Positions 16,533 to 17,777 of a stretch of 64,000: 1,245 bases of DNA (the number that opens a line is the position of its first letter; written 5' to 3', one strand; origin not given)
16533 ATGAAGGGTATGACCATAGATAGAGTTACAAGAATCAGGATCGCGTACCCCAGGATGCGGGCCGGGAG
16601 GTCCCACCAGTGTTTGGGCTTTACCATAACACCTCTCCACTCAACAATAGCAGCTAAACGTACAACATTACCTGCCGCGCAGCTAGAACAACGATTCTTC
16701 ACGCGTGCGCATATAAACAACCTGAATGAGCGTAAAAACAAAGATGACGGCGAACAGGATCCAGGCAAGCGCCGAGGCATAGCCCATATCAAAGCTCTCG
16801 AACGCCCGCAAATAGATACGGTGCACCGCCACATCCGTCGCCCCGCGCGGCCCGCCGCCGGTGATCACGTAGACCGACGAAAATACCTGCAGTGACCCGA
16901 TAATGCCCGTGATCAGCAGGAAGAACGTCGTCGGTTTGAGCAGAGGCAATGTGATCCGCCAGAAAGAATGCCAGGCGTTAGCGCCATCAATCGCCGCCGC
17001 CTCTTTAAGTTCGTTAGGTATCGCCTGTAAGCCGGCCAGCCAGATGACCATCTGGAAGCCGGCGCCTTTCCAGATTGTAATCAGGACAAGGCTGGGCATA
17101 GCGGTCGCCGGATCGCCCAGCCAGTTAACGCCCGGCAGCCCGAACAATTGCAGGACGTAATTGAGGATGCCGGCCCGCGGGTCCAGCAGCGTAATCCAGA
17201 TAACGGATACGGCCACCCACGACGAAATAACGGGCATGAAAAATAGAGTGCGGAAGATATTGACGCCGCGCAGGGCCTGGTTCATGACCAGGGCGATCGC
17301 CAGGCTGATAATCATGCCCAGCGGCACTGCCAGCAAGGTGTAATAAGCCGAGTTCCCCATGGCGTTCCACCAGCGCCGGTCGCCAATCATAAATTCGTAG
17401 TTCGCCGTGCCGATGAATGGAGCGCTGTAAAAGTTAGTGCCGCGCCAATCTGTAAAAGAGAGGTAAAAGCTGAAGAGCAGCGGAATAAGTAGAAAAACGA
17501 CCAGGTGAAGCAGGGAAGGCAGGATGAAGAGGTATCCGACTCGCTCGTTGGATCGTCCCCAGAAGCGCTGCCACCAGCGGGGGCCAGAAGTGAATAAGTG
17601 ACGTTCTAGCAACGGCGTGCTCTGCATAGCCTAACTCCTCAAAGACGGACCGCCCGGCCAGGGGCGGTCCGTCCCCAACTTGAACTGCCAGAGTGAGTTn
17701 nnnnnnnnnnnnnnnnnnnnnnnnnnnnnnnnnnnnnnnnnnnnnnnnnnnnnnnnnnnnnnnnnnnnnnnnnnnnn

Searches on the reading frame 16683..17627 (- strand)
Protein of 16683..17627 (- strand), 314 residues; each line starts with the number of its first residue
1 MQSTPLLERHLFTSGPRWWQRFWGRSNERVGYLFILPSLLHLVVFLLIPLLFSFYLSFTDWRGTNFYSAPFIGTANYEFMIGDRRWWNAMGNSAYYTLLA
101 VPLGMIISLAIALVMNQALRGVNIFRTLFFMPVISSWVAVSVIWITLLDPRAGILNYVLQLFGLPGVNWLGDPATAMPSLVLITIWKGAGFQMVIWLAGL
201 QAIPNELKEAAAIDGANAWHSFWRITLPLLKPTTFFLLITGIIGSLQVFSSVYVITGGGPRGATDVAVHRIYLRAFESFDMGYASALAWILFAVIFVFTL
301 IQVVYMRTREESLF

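Call 9: search_protein_families(library=pfam, proteins=[window:16683-17627:-])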
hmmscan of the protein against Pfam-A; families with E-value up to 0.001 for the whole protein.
window:16683-17627:- (314 aa): 1 family
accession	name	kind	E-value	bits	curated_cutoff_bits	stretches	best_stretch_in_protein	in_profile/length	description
PF00528.27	BPD_transp_1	-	3e-15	56.9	26.4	1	112-304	5-177/184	Binding-protein-dependent transport system inner membrane component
